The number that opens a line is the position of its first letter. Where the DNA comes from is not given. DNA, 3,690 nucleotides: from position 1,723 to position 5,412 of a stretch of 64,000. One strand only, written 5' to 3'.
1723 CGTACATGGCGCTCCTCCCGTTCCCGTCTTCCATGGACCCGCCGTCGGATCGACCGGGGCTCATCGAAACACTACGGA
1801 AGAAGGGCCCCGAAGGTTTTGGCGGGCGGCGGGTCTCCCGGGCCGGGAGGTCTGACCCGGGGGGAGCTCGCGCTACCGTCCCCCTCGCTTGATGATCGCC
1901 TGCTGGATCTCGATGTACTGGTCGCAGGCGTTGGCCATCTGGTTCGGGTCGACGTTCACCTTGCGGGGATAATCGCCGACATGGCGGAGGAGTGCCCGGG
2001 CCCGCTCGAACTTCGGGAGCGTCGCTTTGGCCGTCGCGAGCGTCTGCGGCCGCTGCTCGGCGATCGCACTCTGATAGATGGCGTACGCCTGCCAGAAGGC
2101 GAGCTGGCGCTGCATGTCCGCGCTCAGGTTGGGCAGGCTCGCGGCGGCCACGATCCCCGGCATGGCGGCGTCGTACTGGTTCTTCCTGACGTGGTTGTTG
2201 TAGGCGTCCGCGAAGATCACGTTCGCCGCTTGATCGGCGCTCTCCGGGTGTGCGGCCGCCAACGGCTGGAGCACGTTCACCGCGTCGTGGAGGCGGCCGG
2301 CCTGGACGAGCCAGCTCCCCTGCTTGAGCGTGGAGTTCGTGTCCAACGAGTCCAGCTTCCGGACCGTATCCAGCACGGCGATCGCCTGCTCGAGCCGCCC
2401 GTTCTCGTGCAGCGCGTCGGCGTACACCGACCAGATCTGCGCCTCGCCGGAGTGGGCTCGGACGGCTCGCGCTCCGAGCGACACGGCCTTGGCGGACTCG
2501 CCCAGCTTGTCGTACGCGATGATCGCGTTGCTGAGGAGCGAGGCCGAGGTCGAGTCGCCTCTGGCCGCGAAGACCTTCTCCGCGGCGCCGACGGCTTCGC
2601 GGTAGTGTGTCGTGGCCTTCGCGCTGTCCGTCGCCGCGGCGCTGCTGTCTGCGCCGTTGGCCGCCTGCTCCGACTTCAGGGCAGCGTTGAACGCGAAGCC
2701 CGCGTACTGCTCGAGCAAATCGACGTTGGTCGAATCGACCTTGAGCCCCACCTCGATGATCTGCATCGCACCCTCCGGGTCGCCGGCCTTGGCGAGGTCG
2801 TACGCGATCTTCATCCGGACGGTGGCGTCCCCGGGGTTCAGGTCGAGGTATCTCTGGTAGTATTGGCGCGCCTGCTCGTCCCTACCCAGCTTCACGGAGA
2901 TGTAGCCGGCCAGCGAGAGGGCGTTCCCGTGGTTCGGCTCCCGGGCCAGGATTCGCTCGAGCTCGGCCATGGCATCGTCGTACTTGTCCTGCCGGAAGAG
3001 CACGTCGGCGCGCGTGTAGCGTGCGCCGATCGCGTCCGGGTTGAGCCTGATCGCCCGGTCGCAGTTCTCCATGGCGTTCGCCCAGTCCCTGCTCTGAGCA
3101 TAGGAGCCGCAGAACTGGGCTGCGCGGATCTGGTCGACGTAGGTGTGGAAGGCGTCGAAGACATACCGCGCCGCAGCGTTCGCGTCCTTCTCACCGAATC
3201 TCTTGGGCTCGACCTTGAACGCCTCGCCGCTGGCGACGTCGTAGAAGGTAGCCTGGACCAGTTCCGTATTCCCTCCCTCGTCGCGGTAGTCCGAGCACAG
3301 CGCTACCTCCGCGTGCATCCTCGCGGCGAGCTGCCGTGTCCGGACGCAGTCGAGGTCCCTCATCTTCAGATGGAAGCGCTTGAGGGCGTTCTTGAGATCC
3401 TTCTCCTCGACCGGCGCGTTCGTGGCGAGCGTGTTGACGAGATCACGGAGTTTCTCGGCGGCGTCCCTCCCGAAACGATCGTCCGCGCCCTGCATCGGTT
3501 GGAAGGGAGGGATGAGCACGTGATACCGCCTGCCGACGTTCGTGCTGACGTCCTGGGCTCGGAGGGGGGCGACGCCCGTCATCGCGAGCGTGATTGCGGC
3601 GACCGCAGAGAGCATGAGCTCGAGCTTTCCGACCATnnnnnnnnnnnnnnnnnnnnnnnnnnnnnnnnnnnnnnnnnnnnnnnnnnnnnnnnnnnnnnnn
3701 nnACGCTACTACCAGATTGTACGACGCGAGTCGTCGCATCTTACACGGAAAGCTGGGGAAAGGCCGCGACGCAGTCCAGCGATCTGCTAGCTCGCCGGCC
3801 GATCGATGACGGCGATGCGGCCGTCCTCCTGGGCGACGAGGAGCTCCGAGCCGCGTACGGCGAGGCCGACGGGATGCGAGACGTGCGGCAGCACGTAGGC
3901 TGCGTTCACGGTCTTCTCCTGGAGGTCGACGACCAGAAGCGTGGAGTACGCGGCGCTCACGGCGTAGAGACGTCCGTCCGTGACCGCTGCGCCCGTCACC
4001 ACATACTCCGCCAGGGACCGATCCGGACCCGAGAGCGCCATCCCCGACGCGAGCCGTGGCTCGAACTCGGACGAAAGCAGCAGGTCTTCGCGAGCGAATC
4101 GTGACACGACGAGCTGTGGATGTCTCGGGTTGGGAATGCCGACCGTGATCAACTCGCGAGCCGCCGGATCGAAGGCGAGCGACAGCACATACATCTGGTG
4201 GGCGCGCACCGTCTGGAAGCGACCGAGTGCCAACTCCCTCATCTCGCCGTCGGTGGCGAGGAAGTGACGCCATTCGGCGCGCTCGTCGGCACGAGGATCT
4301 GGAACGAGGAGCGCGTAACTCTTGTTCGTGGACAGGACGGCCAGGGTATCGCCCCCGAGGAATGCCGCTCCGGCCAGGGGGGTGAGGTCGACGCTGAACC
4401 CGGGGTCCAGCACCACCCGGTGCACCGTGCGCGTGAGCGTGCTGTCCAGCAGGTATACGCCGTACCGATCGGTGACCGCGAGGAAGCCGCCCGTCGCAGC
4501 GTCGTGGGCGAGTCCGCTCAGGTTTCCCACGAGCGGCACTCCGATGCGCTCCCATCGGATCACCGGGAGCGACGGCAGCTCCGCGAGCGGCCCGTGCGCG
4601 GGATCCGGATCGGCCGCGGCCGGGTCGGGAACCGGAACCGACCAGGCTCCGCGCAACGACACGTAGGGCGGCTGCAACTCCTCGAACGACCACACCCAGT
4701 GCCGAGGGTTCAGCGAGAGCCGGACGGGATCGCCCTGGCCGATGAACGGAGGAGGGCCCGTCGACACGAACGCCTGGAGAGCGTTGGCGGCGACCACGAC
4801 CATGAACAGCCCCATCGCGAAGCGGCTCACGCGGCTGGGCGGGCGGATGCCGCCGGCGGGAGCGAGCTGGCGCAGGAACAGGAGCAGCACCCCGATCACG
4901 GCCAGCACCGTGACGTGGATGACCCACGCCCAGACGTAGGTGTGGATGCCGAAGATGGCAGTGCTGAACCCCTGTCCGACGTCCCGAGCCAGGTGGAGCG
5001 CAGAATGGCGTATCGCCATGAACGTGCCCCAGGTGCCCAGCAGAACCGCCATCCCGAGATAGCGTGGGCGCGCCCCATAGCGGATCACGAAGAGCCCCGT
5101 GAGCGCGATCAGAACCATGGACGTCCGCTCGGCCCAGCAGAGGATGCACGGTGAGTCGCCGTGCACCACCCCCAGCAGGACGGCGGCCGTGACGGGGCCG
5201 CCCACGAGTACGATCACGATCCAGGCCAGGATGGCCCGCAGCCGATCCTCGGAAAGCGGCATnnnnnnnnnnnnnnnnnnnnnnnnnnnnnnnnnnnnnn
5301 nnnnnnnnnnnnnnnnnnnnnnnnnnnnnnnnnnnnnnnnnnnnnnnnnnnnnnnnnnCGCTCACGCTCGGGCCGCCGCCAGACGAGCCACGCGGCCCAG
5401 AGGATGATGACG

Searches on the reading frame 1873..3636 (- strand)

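Call 53: search_protein_families(library=pfam, proteins=[window:1873-3636:-], max_evalue=0.001)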
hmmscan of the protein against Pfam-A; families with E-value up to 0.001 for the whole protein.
window:1873-3636:- (587 aa): 22 families
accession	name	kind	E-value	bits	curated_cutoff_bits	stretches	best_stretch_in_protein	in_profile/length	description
PF13428.12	TPR_14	-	1.2e-21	75.4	23.5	1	205-243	3-41/44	Tetratricopeptide repeat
PF14559.12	TPR_19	-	2e-20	73.3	25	2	180-242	2-64/68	Tetratricopeptide repeat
PF07719.23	TPR_2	-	3.7e-18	64.5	27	0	239-270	3-34/34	Tetratricopeptide repeat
PF13432.12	TPR_16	-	3.4e-16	59.8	32.7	2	207-271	1-65/65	Tetratricopeptide repeat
PF12895.13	ANAPC3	-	1.4e-15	57.7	27.2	3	183-262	3-81/82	Anaphase-promoting complex, cyclosome, subunit 3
PF13371.12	TPR_9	-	1.6e-13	50.9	35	2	178-238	4-64/73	Tetratricopeptide repeat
PF13431.12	TPR_17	-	1.7e-12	47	24.4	0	192-222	2-32/34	Tetratricopeptide repeat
PF00515.34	TPR_1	-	8.6e-12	44.8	27.8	0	244-269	8-33/34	Tetratricopeptide repeat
PF23914.1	TPR_CcmH_CycH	-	1.5e-11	44.8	42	1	181-270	62-154/158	Cytochrome c-type biogenesis protein H TPR domain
PF13181.12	TPR_8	-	1.7e-11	43.7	25.7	0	240-269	4-33/34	Tetratricopeptide repeat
PF13174.12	TPR_6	-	1.8e-10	41.2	26.3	0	205-236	2-33/33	Tetratricopeptide repeat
PF13414.12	TPR_11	-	1.2e-09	38.1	26.8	0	180-216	5-41/42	TPR repeat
PF13424.12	TPR_12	-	8.2e-09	36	30.1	1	206-266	6-74/77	Tetratricopeptide repeat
PF13429.12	TPR_15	-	9.7e-07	28.9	26.2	1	186-293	163-270/280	Tetratricopeptide repeat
PF12569.14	NatA_aux_su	-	2.5e-06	27.2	33.3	0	212-269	13-70/515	N-terminal acetyltransferase A, auxiliary subunit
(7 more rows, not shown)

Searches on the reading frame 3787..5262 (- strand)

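Call 53: search_protein_families(library=pfam, proteins=[window:3787-5262:-], max_evalue=0.001)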
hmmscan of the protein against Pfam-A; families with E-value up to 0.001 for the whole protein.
window:3787-5262:- (491 aa): 1 family
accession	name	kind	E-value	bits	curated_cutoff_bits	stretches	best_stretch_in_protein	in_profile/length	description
PF02600.21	DsbB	-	1.2e-08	36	22.1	1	13-91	5-84/148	Disulfide bond formation protein DsbB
